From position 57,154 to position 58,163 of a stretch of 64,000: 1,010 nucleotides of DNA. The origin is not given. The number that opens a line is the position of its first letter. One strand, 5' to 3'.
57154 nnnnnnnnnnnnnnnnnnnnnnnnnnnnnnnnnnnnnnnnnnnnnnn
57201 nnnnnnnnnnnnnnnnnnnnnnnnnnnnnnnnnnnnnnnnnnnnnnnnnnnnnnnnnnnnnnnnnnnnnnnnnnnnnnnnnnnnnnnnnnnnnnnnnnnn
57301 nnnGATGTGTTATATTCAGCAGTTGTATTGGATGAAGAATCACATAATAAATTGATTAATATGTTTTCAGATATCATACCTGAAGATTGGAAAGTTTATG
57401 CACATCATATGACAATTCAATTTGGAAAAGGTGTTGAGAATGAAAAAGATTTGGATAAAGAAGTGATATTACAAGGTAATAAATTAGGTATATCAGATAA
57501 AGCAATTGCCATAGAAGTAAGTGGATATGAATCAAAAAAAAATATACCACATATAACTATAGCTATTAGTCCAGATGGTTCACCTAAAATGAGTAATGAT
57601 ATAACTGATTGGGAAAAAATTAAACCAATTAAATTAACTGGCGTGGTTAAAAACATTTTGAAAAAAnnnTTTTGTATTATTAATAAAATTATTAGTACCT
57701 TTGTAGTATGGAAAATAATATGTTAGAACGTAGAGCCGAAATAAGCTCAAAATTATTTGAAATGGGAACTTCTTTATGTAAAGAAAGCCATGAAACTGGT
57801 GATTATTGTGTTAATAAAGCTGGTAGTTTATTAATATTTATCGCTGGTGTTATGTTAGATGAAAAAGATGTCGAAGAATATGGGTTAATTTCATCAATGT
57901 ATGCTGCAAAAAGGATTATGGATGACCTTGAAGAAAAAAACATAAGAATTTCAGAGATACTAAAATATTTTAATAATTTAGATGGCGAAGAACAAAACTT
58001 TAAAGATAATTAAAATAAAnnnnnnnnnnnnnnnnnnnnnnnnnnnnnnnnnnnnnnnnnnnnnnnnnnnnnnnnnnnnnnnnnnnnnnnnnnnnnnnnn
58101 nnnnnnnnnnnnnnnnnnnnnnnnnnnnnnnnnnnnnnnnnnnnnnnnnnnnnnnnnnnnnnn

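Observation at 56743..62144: RNA healing-and-sealing cassette: polynucleotide kinase fused to a 2H phosphoesterase, plus two RNA ligases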

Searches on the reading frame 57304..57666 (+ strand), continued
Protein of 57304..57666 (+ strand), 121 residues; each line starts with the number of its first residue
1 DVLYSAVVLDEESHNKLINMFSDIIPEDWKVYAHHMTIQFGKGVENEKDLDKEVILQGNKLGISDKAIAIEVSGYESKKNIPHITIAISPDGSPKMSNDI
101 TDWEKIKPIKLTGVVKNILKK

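Call 97: search_solved_structures(query=A6, max_evalue=10, show_alignments=4)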
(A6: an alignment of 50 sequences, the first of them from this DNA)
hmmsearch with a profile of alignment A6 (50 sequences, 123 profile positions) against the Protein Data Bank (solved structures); distinct sequences matched with E-value up to 10: 15.
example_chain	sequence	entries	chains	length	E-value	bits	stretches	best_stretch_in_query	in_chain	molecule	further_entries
1eku_A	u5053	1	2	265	0.051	16.8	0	16-69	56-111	Interferon gamma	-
1fyh_A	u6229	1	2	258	0.074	16.3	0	16-69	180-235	Interferon gamma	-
6wqn_H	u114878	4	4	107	0.085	16.1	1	59-92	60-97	50S ribosomal protein L25 | uL25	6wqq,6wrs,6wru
4p7a_A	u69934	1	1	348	0.11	15.7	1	28-80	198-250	DNA mismatch repair protein Mlh1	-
5li0_Y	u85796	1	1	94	0.13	15.5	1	59-89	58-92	50S ribosomal protein L25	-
5tcu_L8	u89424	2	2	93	0.15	15.2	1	59-86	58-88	50S ribosomal protein L25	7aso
6fxc_AT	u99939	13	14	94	0.16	15.2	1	59-86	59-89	50S ribosomal protein L25 | Large ribosomal subunit protein bL25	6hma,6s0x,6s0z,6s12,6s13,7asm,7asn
5t7v_L8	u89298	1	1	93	0.23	14.7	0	59-85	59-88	50S ribosomal protein L25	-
7p48_T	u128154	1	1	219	0.27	14.4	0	59-92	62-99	50S ribosomal protein L25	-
4wce_S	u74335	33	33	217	0.28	14.4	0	59-92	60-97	50S ribosomal protein L25 | Large ribosomal subunit protein bL25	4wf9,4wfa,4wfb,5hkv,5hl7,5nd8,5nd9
1orn_A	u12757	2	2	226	0.35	14.1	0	5-48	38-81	Endonuclease III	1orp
1p59_A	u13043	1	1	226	0.38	14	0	5-48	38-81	Endonuclease III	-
9rvc_u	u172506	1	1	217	0.48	13.7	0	59-92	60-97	Large ribosomal subunit protein bL25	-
1gvd_A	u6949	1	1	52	1.5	12.1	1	11-48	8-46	MYB PROTO-ONCOGENE PROTEIN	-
1h88_C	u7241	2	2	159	1.9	11.7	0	12-56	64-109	MYB PROTO-ONCOGENE PROTEIN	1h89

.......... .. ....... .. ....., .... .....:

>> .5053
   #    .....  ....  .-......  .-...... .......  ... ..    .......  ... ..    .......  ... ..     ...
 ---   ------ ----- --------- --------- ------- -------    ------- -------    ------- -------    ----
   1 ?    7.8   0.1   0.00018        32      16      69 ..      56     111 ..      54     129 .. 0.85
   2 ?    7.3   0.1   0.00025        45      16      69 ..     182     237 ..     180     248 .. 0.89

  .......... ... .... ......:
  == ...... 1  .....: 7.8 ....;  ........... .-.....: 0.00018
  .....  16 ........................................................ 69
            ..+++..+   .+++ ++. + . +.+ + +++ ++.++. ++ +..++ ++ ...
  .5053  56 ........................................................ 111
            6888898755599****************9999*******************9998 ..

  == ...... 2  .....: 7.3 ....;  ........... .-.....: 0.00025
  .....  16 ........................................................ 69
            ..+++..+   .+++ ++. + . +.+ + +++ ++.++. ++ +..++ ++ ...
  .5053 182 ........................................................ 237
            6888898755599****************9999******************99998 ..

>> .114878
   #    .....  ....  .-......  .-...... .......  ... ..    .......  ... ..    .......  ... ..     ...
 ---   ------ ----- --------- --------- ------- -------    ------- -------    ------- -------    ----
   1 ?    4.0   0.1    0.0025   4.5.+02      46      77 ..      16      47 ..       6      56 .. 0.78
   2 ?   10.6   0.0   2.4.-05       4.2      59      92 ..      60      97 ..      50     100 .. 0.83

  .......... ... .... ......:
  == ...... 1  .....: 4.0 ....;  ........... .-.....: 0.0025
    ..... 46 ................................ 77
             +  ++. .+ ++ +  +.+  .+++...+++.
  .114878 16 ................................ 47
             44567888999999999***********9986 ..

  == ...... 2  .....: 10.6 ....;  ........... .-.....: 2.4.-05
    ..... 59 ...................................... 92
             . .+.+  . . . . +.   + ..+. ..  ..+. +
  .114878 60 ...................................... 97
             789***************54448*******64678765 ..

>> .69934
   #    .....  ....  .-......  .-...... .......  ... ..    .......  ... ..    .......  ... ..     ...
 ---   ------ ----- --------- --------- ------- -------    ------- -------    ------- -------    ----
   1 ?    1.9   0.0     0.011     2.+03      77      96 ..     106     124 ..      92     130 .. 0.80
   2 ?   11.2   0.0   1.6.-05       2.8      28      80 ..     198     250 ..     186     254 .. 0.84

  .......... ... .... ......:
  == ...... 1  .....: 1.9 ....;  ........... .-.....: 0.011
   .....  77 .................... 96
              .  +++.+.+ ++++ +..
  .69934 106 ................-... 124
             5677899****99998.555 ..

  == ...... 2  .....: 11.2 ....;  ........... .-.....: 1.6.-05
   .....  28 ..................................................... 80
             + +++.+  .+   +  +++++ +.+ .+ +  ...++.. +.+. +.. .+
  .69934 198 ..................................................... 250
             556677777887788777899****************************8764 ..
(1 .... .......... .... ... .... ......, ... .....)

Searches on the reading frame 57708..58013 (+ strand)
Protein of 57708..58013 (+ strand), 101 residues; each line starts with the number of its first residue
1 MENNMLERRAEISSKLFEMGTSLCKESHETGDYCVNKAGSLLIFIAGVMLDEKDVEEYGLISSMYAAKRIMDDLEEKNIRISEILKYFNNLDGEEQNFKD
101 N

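Call 3: search_protein_families(library=pfam, proteins=[window:57708-58013:+], max_evalue=0.1)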
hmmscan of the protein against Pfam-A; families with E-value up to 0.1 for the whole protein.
window:57708-58013:+ (101 aa): 2 families
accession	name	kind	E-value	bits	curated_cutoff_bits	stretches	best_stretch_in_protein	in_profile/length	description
PF18401.7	Thioredoxin_13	-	0.0019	18.5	26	1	18-88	53-122/136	Thioredoxin-like domain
PF11848.13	DUF3368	-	0.053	13.9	27.3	1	59-84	15-37/46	Domain of unknown function (DUF3368)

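Call 4: search_protein_families(library=phrogs, proteins=[window:57708-58013:+], max_evalue=0.01)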
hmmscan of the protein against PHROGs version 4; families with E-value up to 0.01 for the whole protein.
window:57708-58013:+ (101 aa): 1 family
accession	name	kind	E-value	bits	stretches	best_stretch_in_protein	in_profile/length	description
phrog_37789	-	unknown function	0.0037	18.2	1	43-77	36-69/73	-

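Call 36: search_protein_families(library=ncbifam, proteins=[window:57708-58013:+], max_evalue=0.01)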
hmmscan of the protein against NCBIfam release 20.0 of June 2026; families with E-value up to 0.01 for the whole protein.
window:57708-58013:+ (101 aa): 0 families

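Call 76: search_solved_structures(query=A5, max_evalue=1, show_alignments=1)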
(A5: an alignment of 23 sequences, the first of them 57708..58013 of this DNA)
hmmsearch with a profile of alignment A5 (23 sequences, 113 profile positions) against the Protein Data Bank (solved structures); distinct sequences matched with E-value up to 1: 1.
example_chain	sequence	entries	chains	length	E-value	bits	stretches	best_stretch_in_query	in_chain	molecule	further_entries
2xfa_A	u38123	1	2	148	0.13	15.5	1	41-106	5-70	ACTIN DEPOLYMERIZATION FACTOR 2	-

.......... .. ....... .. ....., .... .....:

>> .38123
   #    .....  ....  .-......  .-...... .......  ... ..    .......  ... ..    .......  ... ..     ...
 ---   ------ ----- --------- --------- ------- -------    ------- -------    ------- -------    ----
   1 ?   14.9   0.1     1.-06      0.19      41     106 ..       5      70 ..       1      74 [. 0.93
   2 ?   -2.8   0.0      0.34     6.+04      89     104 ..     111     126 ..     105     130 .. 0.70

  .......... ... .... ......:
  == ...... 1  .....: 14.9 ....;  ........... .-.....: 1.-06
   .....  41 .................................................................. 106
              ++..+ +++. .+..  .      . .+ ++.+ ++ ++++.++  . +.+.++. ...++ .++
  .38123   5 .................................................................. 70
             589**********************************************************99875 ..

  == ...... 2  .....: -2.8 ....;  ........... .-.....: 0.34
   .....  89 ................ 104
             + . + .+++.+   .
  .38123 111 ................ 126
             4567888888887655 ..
